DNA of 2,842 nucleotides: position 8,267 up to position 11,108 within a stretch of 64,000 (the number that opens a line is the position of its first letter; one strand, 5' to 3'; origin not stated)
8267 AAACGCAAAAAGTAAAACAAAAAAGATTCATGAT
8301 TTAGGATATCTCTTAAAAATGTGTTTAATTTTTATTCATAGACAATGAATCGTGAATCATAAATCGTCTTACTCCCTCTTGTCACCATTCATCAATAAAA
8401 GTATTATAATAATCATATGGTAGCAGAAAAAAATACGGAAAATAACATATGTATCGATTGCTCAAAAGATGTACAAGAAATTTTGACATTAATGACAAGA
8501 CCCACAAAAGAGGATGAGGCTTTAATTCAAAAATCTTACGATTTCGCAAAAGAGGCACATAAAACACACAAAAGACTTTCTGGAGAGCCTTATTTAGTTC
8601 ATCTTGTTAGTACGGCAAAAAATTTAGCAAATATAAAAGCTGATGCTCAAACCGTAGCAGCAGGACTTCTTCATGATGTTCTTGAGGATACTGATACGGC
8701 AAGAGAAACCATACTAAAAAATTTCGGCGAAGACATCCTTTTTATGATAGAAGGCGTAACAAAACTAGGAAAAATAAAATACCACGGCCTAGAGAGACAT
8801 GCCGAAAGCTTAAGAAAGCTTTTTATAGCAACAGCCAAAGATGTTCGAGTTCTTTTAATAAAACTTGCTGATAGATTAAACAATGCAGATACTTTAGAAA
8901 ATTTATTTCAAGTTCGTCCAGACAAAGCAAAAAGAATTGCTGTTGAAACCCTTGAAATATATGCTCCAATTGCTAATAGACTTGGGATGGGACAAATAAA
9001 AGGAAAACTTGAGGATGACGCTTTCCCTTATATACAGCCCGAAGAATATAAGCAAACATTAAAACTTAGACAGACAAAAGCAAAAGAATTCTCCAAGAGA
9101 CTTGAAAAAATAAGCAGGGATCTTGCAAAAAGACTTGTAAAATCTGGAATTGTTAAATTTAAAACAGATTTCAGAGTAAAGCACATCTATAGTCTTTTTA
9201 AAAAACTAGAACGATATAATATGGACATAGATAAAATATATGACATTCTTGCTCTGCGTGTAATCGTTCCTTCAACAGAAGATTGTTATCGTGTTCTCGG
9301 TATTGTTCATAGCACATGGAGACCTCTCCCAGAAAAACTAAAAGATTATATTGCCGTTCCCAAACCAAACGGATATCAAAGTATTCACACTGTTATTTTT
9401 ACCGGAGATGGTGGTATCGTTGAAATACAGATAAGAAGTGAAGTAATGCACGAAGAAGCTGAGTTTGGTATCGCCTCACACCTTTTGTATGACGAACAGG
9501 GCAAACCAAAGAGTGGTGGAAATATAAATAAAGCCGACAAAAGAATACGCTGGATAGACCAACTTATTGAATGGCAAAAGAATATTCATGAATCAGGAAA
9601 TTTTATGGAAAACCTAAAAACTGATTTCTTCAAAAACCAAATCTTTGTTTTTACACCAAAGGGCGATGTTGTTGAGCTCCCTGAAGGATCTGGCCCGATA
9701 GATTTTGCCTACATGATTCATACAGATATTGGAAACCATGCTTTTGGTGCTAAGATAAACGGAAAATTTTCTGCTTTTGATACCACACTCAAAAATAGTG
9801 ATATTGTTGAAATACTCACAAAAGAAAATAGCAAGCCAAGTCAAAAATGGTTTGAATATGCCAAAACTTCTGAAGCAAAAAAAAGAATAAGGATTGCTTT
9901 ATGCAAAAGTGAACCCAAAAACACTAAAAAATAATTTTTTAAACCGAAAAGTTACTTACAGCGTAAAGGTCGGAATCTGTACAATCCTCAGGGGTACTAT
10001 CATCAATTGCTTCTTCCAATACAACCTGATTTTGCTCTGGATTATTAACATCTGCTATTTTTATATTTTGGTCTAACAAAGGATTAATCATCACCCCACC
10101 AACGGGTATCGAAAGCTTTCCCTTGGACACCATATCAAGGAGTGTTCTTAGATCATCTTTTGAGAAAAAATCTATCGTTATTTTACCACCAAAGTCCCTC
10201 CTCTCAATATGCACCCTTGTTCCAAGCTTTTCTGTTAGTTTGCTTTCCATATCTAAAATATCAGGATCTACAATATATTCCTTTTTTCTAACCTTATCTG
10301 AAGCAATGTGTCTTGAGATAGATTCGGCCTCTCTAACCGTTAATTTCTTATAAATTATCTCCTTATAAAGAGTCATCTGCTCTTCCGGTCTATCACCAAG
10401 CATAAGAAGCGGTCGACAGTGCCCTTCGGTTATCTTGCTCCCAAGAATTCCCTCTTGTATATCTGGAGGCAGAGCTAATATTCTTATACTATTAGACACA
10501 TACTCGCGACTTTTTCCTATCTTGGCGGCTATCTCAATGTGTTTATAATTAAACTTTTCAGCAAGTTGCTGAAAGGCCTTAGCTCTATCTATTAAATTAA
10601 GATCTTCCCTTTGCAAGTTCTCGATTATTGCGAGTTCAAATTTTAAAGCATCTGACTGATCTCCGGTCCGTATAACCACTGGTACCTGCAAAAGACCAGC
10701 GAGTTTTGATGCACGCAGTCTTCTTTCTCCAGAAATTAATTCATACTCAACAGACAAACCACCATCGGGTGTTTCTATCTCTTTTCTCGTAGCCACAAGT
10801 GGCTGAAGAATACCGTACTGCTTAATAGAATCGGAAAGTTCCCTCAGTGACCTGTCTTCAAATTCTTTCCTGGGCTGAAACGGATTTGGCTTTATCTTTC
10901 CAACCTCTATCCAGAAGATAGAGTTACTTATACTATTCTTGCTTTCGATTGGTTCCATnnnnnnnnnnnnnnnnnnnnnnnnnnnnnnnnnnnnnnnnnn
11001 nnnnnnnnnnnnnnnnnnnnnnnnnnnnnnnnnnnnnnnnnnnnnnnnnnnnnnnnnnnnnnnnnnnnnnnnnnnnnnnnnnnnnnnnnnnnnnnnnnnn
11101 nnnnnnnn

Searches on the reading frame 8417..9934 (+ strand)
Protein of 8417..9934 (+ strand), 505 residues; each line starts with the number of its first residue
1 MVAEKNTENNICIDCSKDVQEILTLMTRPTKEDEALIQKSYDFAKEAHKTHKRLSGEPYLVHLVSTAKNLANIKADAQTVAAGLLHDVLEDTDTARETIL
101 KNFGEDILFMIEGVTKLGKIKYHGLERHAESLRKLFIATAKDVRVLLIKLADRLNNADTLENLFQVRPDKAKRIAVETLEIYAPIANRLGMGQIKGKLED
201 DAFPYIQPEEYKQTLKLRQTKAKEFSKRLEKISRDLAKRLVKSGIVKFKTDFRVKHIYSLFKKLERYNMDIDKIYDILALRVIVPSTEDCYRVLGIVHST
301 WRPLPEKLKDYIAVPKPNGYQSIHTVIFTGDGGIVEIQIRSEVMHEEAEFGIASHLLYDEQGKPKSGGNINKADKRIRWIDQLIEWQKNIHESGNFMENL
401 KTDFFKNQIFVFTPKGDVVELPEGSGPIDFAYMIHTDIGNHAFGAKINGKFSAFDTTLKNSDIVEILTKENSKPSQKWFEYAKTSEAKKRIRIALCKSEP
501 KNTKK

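Call 41: search_protein_families(library=pfam, proteins=[window:8417-9934:+], max_evalue=0.001)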
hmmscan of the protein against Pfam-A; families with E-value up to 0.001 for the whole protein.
window:8417-9934:+ (505 aa): 4 families
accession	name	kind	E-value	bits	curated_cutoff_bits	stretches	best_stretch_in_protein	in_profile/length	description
PF13328.12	HD_4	-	4e-40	137.5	27.2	1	41-191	2-155/156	HD domain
PF04607.23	RelA_SpoT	-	2.8e-38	131.1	27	1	253-362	2-112/113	Region found in RelA / SpoT proteins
PF02824.27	TGS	-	1.4e-21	76.8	22.2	1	409-468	1-60/60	TGS domain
PF01966.28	HD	-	3.8e-07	30.8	22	1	60-156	2-115/116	HD domain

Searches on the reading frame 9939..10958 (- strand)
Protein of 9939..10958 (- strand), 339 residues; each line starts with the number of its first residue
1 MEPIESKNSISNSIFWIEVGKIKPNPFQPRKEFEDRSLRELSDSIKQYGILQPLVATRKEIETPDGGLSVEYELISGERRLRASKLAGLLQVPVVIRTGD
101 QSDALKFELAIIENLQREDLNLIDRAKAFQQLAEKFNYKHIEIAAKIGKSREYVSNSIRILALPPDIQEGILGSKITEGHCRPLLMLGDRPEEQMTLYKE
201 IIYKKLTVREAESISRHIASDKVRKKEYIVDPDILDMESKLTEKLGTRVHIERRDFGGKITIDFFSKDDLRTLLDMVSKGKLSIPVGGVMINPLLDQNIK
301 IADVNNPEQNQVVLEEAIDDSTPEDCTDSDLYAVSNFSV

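Call 40: search_protein_families(library=pfam, proteins=[window:9939-10958:-], max_evalue=0.001)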
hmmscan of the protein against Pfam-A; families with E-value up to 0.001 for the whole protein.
window:9939-10958:- (339 aa): 3 families
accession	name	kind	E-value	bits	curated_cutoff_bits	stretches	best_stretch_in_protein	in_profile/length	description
PF17762.8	HTH_ParB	-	2.7e-29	101.8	22.6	1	118-218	1-100/102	ParB HTH domain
PF02195.25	ParB_N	-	3.5e-25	88.3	26.3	1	16-116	5-95/95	ParB N-terminal domain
PF23552.2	ParB_C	-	8.4e-11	41.6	23.8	1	231-275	2-47/50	ParB dimerisation domain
